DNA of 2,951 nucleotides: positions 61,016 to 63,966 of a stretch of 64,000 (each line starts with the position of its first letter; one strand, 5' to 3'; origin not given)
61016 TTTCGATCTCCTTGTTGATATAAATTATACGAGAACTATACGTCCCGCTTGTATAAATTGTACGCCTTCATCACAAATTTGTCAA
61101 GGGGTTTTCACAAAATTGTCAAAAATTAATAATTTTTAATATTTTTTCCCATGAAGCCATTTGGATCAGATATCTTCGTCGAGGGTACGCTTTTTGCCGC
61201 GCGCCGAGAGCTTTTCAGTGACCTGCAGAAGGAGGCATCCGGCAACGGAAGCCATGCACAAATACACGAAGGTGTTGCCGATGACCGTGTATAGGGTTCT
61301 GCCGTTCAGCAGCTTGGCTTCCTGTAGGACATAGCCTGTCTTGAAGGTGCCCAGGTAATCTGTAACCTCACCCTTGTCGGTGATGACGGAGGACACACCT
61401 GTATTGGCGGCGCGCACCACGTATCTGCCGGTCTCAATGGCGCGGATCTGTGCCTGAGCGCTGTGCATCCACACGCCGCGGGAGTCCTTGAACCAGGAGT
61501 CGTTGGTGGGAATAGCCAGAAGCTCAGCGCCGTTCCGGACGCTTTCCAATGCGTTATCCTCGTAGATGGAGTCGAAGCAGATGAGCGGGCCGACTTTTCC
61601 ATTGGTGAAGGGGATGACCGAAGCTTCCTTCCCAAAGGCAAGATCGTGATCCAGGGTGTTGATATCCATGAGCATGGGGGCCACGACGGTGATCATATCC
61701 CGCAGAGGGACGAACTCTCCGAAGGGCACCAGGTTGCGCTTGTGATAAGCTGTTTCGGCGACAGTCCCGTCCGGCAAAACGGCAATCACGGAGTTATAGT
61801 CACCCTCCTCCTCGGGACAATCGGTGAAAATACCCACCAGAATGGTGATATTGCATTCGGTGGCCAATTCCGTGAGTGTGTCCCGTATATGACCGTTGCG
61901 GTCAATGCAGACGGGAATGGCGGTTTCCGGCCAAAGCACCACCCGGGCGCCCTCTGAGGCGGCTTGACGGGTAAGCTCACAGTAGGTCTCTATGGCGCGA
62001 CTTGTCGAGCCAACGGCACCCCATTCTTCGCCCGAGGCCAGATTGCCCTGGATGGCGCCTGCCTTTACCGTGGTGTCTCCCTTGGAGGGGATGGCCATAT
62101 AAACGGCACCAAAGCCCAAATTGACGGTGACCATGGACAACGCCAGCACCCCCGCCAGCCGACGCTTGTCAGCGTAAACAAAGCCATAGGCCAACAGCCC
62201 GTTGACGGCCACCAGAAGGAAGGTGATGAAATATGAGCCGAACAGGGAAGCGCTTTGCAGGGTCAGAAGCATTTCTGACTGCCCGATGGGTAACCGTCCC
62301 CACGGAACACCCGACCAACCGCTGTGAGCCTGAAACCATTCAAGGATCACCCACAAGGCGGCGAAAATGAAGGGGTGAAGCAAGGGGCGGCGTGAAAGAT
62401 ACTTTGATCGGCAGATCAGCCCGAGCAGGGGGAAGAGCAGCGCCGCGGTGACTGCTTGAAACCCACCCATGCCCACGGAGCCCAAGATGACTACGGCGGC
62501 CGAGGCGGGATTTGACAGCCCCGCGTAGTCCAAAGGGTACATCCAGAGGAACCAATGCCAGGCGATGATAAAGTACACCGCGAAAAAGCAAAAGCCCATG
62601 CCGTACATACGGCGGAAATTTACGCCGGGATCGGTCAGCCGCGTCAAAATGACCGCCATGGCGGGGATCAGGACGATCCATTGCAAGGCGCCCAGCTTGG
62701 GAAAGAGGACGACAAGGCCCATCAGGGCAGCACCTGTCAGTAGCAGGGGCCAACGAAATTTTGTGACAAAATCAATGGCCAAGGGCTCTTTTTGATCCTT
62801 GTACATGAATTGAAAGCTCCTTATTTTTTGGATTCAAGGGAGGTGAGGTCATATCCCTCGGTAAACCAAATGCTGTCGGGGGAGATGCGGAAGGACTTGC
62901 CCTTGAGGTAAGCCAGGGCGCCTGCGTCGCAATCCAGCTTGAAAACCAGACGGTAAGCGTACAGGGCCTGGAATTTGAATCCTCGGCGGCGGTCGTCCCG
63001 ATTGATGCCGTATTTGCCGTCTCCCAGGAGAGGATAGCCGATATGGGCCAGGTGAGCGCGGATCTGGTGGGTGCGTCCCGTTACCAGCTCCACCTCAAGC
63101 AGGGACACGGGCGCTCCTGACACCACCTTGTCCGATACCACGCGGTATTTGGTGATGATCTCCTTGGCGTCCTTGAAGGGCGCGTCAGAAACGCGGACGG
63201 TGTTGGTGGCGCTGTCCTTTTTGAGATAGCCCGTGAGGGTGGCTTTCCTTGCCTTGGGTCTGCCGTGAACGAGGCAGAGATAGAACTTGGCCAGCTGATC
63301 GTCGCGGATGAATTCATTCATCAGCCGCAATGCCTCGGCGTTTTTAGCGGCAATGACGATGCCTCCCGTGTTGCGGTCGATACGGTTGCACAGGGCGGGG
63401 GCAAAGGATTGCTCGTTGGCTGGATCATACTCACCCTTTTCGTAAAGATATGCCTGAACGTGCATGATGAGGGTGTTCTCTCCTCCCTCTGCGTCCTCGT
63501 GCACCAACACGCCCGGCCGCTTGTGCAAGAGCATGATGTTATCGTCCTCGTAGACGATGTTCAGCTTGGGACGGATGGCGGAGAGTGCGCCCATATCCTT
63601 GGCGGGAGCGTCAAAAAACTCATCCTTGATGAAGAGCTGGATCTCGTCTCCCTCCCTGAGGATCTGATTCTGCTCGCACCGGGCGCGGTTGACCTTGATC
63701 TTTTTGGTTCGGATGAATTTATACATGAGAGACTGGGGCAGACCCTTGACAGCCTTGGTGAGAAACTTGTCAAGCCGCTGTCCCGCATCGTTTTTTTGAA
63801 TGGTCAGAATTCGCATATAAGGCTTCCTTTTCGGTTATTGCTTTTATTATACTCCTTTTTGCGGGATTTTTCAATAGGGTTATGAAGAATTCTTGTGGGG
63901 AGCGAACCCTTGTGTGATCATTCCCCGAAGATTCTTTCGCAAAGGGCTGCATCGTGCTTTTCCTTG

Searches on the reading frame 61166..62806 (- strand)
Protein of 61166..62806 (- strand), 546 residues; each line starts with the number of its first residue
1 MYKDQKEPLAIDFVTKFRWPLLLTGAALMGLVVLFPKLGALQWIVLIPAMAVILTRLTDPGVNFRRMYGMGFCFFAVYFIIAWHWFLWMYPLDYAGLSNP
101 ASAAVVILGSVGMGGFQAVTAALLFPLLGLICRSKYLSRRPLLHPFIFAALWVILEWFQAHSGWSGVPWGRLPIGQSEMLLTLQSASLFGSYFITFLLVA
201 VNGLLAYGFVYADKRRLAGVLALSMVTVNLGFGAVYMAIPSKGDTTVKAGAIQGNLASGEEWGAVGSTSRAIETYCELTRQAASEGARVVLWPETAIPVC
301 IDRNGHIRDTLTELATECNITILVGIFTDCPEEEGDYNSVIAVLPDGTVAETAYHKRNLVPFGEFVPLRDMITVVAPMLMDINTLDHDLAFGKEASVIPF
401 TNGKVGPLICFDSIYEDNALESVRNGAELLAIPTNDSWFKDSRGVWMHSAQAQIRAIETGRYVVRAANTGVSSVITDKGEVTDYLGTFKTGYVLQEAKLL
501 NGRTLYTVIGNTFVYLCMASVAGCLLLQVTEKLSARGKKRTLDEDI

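Call 83: search_protein_families(library=pfam, proteins=[window:61166-62806:-], max_evalue=0.00001)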
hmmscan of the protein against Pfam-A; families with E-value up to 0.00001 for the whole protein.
window:61166-62806:- (546 aa): 2 families
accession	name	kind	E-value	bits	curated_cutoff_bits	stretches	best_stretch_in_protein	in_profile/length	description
PF00795.27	CN_hydrolase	-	5.2e-29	101.8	23.2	1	249-493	2-242/256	Carbon-nitrogen hydrolase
PF20154.4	LNT_N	-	2e-17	64.3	27.1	1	28-204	4-159/159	Apolipoprotein N-acyltransferase N-terminal domain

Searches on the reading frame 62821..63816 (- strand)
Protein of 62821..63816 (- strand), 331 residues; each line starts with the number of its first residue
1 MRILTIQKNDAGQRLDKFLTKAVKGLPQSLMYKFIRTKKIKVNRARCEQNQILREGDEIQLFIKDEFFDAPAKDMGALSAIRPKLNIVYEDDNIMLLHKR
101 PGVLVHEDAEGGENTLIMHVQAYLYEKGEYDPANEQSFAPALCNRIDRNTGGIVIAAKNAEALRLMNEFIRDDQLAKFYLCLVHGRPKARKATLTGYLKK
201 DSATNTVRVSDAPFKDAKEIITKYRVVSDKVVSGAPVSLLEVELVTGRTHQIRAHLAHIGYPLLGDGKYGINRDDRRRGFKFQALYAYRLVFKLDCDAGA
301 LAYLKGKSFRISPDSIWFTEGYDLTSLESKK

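Call 83: search_protein_families(library=pfam, proteins=[window:62821-63816:-], max_evalue=0.00001)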
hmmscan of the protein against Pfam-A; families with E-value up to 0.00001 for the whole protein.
window:62821-63816:- (331 aa): 2 families
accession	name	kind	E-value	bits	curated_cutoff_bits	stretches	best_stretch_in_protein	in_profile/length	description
PF00849.27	PseudoU_synth_2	-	4.9e-30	105.2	26.8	1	93-258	1-152/152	RNA pseudouridylate synthase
PF01479.30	S4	-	7.3e-06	26.1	22.8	0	13-59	1-48/48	S4 domain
